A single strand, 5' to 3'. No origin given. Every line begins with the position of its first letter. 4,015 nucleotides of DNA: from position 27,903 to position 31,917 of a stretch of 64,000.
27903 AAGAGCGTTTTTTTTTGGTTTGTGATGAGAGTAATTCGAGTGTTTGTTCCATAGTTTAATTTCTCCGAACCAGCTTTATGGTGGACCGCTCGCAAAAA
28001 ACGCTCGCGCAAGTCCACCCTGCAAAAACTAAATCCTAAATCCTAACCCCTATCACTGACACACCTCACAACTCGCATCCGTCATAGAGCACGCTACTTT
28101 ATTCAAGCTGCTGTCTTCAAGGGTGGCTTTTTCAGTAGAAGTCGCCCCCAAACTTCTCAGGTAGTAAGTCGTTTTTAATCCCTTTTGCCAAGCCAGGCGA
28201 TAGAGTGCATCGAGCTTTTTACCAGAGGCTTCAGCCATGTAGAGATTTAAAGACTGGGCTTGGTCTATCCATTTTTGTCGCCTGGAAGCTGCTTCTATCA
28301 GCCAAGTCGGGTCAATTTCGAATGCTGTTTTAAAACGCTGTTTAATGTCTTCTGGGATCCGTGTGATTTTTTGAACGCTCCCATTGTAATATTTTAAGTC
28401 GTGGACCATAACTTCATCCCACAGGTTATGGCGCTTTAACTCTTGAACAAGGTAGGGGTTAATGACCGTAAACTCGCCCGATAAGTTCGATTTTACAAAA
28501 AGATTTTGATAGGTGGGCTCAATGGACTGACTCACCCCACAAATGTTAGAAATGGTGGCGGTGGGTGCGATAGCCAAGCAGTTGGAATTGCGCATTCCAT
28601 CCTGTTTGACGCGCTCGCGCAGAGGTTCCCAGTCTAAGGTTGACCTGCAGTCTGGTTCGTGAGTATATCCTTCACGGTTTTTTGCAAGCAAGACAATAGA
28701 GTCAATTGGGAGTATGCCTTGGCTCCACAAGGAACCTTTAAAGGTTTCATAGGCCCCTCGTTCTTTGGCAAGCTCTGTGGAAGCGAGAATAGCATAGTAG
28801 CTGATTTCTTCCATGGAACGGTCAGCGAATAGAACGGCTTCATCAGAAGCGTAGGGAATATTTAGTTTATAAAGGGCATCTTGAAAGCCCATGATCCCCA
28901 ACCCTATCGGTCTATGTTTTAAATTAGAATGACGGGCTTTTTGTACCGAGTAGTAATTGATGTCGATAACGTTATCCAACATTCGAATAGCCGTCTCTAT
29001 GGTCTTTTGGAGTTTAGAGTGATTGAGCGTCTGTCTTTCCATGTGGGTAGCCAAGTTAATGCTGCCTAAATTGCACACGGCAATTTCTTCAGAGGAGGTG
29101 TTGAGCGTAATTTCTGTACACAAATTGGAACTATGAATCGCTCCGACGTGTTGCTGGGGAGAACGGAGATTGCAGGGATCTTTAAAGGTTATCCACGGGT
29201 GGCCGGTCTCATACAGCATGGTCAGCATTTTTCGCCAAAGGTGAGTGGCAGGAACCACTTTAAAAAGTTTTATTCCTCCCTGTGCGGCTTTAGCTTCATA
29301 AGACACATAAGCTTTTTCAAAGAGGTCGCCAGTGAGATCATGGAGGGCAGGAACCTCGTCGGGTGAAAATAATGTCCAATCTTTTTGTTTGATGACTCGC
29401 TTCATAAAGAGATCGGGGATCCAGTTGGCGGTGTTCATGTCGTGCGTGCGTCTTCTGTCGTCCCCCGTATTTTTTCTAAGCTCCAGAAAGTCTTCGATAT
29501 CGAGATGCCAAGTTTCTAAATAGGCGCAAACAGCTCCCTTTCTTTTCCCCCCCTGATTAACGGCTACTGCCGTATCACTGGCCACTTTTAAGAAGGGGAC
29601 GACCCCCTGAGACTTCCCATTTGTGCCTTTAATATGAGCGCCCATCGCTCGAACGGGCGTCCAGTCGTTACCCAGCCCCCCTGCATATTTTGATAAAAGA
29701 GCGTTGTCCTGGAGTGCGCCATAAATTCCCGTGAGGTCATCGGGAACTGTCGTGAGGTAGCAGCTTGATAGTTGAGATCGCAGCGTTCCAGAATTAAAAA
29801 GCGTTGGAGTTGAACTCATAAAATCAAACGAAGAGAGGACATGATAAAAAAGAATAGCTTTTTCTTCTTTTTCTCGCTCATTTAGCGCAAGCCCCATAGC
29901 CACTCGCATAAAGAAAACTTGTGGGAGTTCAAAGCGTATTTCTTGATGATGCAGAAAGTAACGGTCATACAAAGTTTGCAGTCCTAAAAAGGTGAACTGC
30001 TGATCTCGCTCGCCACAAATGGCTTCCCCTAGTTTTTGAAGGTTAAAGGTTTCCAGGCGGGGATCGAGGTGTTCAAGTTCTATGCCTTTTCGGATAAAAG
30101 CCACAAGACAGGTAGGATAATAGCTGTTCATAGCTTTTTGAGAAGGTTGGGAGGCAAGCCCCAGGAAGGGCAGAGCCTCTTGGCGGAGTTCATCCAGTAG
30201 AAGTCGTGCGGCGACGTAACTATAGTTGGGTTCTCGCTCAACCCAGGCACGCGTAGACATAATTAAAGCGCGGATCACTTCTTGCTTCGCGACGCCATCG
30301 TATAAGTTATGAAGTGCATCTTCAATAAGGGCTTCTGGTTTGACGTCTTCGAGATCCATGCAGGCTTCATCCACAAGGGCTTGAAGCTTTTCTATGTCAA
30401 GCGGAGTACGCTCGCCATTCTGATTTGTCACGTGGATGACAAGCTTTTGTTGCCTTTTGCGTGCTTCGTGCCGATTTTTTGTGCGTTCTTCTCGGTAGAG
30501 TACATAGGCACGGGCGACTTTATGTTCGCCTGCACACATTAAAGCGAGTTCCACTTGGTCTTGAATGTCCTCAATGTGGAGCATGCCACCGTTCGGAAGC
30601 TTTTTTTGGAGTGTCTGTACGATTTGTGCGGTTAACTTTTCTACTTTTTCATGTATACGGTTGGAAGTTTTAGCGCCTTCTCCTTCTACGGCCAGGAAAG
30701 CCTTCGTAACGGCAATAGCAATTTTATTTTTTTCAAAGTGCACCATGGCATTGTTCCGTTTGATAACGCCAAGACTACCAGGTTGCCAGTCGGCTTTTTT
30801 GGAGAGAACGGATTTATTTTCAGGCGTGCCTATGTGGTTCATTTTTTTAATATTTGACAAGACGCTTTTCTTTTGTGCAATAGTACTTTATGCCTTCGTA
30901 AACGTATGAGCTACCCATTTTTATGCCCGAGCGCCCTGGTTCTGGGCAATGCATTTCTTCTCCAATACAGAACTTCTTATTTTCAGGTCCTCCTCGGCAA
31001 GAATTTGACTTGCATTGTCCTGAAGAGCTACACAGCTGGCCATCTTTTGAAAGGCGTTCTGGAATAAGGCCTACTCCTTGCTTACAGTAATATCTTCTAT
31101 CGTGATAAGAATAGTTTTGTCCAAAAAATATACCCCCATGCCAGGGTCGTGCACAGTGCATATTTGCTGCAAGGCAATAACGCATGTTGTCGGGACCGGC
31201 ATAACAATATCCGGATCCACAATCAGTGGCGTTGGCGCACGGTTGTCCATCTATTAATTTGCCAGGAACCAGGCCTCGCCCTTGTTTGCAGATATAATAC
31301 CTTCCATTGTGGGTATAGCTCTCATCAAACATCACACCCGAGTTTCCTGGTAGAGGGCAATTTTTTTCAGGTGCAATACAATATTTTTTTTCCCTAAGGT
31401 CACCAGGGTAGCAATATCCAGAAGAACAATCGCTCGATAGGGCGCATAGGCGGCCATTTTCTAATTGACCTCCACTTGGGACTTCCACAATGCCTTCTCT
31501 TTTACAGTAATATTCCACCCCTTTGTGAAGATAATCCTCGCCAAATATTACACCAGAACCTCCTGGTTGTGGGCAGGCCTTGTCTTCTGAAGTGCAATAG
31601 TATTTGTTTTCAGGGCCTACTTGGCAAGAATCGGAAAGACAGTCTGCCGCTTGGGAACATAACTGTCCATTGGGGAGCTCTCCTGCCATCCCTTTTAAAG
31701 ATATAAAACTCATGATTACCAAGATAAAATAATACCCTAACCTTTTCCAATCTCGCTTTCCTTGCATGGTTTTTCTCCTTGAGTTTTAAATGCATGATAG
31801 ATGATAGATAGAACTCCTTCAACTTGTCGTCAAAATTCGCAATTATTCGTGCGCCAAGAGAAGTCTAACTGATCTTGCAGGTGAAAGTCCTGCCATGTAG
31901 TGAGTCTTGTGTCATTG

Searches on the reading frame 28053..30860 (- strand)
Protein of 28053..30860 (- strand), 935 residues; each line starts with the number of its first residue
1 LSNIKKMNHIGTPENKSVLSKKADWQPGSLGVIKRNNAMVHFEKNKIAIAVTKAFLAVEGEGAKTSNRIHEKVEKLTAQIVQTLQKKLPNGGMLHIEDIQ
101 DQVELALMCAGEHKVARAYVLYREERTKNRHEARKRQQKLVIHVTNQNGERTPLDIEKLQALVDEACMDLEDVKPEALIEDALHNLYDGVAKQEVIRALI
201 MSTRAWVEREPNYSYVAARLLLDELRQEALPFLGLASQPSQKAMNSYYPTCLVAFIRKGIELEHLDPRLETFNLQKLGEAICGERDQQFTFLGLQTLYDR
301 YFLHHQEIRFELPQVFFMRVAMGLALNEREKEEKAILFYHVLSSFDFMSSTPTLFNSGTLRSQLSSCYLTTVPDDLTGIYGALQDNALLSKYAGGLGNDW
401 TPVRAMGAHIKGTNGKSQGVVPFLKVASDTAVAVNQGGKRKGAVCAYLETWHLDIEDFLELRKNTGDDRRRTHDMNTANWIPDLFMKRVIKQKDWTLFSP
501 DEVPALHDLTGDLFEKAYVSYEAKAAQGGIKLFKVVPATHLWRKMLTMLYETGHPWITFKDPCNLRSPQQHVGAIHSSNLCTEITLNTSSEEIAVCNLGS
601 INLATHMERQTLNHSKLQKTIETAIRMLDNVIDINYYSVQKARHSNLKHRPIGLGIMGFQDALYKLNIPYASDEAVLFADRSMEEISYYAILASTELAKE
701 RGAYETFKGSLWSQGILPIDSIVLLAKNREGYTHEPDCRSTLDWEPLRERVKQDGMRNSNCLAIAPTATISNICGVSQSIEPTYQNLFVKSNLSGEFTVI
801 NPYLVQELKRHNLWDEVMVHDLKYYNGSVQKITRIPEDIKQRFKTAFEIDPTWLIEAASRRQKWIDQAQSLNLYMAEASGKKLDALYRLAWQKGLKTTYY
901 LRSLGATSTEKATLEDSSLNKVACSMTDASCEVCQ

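Call 11: search_protein_families(library=pfam, proteins=[window:28053-30860:-], max_evalue=0.001)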
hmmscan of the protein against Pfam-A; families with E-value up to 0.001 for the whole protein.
window:28053-30860:- (935 aa): 3 families
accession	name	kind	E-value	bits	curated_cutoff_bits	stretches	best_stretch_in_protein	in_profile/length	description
PF02867.20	Ribonuc_red_lgC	-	2.6e-197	657.1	23.9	1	365-901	1-523/523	Ribonucleotide reductase, barrel domain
PF03477.21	ATP-cone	-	1.4e-27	96.5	25.8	2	31-127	2-87/88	ATP cone domain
PF00317.26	Ribonuc_red_lgN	-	1.8e-22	79.6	28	1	288-359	2-74/77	Ribonucleotide reductase, all-alpha domain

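Call 14: find_related_loci(query=window:28053-30857:-, collection=genome_contigs, flank=10000)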
Query window:28053-30857:- (934 aa) in genome_contigs; peptide patterns used: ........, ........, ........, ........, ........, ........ (x = any residue, [..] = any of these).
600 stretches matched a pattern (row limit reached: there are more); 599 encode a relative of the query (tblastn E <= 1e-3); the best 80 are kept; 80 distinct loci.
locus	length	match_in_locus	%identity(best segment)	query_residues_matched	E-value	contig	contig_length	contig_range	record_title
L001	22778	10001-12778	66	26-934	0e+0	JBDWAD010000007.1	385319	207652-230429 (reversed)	MAG: Halioglobus sp. isolate AQ.29.F.C3_31_9 AQ_29_F_C3_31_9_000000000007, whole genome shotgun sequence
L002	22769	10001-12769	68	26-934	0e+0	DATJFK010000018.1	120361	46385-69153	MAG TPA_asm: Gammaproteobacteria bacterium isolate SMAG_U15458 k141_11231703, whole genome shotgun sequence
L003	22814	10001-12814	66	10-934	0e+0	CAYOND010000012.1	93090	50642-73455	MAG TPA_asm: uncultured Pseudohongiella sp. isolate SRP134809_co1_327 genome assembly, contig: NODE_333_length_93090_cov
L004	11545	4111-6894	67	27-934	0e+0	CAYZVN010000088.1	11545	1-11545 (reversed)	MAG TPA_asm: uncultured Saccharophagus sp. isolate SRP220891_co3_99 genome assembly, contig: NODE_8706_length_11545_cov_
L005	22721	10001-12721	67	26-929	0e+0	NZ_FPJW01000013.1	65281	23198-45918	Marinospirillum alkaliphilum DSM 21637, whole genome shotgun sequence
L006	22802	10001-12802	65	26-934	0e+0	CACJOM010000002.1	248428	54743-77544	MAG: uncultured SAR86 cluster bacterium isolate AG-447-M16 genome assembly, contig: AG-447-M16_NODE_2, whole genome shot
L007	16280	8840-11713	64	26-934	0e+0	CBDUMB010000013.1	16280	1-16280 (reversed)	MAG TPA_asm: uncultured Pseudomonadaceae bacterium isolate SRR22808127_binner12_Refined_53 genome assembly, contig: ERZ2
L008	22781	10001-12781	66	26-934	0e+0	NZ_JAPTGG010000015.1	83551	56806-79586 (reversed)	Dasania phycosphaerae strain GY-19 NODE_15_length_83551_cov_128.192091, whole genome shotgun sequence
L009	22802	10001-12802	65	26-934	0e+0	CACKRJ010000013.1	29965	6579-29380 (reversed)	MAG: uncultured SAR86 cluster bacterium isolate AG-457-D18 genome assembly, contig: AG-457-D18_NODE_13, whole genome sho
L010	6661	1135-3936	65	10-934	0e+0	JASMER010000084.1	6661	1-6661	MAG: Gammaproteobacteria bacterium isolate ETNP5_MAG_4 NODE_84_length_6661_cov_1.608597, whole genome shotgun sequence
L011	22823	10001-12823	64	11-934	0e+0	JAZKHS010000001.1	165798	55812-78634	MAG: Pseudomonadota bacterium isolate DC_SW_03_SPN07022020-bin030 DCSW031SPN_B030_0_000000000001, whole genome shotgun s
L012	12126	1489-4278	66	8-934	0e+0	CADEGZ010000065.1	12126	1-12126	MAG: uncultured proteobacterium isolate Proteobacteria sp. RBC072 genome assembly, contig: MAG072_65, whole genome shotg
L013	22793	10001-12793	67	26-934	0e+0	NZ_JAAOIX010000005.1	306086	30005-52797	Pseudomaricurvus alcaniphilus strain MEBiC06469 NODE_5_length_306086_cov_44.308137, whole genome shotgun sequence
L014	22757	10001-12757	65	26-934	0e+0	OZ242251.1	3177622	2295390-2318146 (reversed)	MAG: uncultured Pseudohongiella sp. isolate ca7fb8ba-58fd-4041-b031-7a9119b957be genome assembly, chromosome: 1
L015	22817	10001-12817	64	11-934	0e+0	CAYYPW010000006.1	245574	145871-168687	MAG TPA_asm: uncultured Moraxellaceae bacterium isolate SRP302895_co1_392 genome assembly, contig: NODE_76_length_245574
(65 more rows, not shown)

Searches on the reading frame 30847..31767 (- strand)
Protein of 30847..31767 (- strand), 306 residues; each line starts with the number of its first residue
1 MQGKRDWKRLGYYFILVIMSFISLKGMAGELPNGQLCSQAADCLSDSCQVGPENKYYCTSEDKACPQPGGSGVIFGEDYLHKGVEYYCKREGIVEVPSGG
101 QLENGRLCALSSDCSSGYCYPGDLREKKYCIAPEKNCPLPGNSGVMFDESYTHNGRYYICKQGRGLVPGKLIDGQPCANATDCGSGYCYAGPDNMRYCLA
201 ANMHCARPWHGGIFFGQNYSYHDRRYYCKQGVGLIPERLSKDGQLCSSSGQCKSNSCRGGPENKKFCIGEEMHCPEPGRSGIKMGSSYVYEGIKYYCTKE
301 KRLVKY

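Call 11: search_protein_families(library=pfam, proteins=[window:30847-31767:-], max_evalue=0.001)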
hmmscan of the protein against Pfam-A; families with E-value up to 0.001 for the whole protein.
window:30847-31767:- (306 aa): 1 family
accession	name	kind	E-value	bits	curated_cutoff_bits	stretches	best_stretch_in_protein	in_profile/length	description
PF01114.24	Colipase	-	1.1e-05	25.5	27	0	242-258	10-26/40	Colipase, N-terminal domain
